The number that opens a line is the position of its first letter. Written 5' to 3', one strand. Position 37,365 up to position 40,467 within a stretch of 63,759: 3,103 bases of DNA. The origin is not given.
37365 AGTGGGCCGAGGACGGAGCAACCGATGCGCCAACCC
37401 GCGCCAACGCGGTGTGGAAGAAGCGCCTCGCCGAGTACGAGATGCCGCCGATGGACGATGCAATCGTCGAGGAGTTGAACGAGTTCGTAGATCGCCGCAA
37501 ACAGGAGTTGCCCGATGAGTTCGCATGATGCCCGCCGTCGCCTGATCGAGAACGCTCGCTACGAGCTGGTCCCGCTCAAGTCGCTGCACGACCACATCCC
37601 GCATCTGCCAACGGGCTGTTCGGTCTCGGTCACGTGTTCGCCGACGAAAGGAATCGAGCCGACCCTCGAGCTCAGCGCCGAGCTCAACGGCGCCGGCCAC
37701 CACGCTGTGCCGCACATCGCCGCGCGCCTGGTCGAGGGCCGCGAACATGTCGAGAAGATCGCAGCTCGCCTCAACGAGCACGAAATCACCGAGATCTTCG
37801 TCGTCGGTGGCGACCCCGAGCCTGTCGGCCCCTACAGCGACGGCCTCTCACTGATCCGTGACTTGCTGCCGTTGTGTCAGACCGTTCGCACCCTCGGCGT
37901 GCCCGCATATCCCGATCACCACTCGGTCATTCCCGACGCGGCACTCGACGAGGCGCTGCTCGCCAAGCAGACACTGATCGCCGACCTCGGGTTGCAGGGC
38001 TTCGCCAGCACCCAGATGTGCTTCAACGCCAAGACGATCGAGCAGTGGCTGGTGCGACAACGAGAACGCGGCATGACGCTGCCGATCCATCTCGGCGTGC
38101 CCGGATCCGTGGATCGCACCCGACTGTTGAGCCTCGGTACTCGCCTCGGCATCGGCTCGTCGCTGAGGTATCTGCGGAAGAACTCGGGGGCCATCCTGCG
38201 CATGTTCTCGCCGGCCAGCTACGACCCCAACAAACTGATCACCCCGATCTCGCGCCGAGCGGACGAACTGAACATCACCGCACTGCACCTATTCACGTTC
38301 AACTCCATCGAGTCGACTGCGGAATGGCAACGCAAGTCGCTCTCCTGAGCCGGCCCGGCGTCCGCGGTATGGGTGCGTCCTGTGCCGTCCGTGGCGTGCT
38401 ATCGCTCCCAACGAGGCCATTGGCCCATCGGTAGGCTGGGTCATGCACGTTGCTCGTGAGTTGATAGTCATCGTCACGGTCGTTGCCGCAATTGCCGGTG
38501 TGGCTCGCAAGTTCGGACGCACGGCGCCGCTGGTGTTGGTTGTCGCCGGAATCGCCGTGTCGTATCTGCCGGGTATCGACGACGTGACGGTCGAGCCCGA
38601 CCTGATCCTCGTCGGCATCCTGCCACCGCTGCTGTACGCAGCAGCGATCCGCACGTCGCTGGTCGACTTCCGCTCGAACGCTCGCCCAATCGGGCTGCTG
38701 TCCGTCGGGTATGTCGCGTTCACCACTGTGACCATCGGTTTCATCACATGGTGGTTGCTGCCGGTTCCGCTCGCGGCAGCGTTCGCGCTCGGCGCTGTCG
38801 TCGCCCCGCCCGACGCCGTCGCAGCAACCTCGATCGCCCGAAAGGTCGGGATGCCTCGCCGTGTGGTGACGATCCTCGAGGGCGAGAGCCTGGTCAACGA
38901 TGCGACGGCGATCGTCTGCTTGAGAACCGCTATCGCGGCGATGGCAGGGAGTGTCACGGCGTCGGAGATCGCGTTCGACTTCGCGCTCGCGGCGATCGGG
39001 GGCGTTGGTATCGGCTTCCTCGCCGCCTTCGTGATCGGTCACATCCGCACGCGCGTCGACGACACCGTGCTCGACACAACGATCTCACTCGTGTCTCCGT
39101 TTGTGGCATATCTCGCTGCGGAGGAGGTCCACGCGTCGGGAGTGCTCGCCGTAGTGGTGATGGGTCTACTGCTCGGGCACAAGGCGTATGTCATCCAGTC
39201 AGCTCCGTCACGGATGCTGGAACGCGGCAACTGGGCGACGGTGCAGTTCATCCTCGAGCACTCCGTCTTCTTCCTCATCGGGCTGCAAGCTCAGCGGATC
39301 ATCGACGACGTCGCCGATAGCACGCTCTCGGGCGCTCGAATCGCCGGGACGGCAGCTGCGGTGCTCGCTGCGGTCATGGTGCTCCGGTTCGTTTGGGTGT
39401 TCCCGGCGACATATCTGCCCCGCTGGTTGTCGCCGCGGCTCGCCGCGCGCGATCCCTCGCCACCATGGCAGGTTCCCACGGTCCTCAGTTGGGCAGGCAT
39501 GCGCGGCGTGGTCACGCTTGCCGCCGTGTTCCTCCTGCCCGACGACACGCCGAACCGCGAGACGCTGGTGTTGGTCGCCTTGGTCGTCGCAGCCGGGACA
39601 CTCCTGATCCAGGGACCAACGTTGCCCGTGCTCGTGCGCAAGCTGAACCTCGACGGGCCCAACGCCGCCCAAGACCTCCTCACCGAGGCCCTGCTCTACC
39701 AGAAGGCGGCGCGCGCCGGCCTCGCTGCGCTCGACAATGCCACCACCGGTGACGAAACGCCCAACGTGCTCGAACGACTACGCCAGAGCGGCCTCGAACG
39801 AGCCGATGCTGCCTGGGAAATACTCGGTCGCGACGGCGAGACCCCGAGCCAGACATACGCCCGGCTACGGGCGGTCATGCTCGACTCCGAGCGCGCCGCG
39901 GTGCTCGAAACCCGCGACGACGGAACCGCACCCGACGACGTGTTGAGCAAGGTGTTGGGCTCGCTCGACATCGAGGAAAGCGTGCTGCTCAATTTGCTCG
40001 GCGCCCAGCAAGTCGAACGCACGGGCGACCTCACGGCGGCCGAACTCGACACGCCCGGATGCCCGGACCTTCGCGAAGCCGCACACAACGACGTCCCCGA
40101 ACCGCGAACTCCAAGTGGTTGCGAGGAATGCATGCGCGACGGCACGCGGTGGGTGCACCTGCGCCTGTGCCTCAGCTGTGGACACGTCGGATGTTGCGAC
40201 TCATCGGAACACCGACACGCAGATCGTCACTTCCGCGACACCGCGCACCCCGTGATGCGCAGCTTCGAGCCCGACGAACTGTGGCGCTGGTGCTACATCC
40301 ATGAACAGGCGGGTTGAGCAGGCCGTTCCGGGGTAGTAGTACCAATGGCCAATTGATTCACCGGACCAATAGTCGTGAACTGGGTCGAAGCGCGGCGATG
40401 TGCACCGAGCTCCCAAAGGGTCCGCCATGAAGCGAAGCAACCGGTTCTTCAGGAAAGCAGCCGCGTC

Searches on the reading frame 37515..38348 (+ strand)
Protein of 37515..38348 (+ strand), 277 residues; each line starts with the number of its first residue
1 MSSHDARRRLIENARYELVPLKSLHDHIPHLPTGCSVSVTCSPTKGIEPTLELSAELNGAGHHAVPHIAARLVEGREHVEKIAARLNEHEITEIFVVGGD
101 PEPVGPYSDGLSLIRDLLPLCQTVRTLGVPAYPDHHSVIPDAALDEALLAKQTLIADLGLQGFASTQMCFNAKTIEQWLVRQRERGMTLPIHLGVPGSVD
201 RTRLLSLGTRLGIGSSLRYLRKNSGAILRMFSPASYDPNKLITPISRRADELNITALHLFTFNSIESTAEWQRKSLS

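Call 3: search_protein_families(library=pfam, proteins=[window:37515-38348:+], max_evalue=0.01)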
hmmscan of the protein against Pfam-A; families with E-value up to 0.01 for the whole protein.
window:37515-38348:+ (277 aa): 1 family
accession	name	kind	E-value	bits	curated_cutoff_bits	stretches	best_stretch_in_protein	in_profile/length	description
PF02219.23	MTHFR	-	0.0012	18.7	24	1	63-194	72-206/287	Methylenetetrahydrofolate reductase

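Call 35: search_protein_families(library=ncbifam, proteins=[window:37515-38348:+], max_evalue=0.001)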
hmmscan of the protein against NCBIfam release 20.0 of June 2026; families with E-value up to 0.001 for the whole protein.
window:37515-38348:+ (277 aa): 1 family
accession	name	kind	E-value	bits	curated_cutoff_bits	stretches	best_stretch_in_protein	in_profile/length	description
TIGR00676.1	fadh2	equivalog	2.3e-09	37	293.7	1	37-195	32-194/275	methylenetetrahydrofolate reductase [NAD(P)H]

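Call 36: search_solved_structures(query=window:37515-38348:+, max_evalue=1, show_alignments=2)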
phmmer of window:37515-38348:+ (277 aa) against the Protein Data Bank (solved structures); distinct sequences matched with E-value up to 1: 24.
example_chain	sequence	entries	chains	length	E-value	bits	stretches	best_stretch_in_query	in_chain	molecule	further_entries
7xg9_A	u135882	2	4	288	4.4e-25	91.7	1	9-271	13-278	5,10-methylenetetrahydrofolate reductase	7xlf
1v93_A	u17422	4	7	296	0.012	18.1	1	57-196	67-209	5,10-Methylenetetrahydrofolate reductase | Methylenetetrahydrofolate reductase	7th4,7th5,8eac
3apt_A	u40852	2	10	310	0.013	18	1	57-196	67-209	Methylenetetrahydrofolate reductase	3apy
8uy2_A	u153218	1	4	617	0.021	17.3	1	126-197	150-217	Methylenetetrahydrofolate reductase-like protein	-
8uy1_D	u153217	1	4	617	0.021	17.3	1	126-197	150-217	Methylenetetrahydrofolate reductase-like protein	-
7kis_A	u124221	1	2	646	0.35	13.3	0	216-249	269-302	Peptidoglycan D,D-transpeptidase MrdA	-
4pdb_A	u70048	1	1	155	0.71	12.3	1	174-248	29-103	30S ribosomal protein S8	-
8f3t_A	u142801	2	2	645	0.72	12.3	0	171-247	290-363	Penicillin binding protein 5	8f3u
5e31_A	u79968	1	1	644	0.72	12.3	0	171-247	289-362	Penicillin binding protein 2 prime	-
6mka_A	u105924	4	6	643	0.72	12.3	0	171-247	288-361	penicillin binding protein 5 (PBP5) | Pbp5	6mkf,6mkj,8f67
8f3r_A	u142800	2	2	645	0.72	12.3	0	171-247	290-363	Penicillin binding protein 5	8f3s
9d25_A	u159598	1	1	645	0.73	12.3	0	171-247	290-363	Penicillin Binding Protein 5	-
5dvy_A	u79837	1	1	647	0.73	12.3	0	171-247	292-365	Penicillin binding protein 2 prime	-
8f3f_A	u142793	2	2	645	0.73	12.3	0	171-247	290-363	Penicillin binding protein 5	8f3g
8f3v_A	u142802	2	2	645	0.73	12.3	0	171-247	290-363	Penicillin binding protein 5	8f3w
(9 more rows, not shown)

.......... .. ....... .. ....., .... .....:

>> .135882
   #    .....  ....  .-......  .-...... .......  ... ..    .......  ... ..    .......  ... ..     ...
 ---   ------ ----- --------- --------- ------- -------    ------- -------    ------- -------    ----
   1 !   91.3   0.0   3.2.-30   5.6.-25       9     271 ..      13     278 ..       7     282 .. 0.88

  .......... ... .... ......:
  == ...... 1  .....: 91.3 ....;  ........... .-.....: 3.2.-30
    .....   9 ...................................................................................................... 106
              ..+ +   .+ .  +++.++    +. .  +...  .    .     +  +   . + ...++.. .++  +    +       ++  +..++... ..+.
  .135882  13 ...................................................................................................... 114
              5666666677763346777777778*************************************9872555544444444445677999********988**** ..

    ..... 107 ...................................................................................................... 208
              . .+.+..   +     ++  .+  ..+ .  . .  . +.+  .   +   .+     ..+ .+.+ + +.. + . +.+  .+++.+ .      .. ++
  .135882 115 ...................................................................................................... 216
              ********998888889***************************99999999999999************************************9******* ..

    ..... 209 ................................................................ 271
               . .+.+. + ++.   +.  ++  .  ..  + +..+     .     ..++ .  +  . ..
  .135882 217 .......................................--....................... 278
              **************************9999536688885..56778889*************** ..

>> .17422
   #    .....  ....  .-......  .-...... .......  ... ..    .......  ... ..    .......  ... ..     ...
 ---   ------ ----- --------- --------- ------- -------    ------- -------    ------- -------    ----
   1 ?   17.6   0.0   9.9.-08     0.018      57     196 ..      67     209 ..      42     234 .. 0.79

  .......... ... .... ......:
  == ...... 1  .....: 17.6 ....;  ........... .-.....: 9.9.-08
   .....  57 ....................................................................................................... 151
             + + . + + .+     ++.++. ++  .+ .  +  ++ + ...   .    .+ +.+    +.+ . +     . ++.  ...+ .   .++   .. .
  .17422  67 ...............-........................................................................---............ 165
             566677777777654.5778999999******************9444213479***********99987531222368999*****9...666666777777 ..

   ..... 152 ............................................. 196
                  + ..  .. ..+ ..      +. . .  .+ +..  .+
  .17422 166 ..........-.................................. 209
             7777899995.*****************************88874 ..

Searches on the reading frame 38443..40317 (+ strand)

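Call 3: search_protein_families(library=pfam, proteins=[window:38443-40317:+], max_evalue=0.01)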
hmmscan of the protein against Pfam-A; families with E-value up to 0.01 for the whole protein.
window:38443-40317:+ (624 aa): 2 families
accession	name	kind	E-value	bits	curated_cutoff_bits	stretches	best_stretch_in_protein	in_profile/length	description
PF00999.27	Na_H_Exchanger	-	4.4e-51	174.3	26.2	1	13-400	5-375/375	Sodium/hydrogen exchanger, transmembrane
PF02148.25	zf-UBP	-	2.3e-10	41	22.7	1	560-620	1-54/63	Zn-finger in ubiquitin-hydrolases and other protein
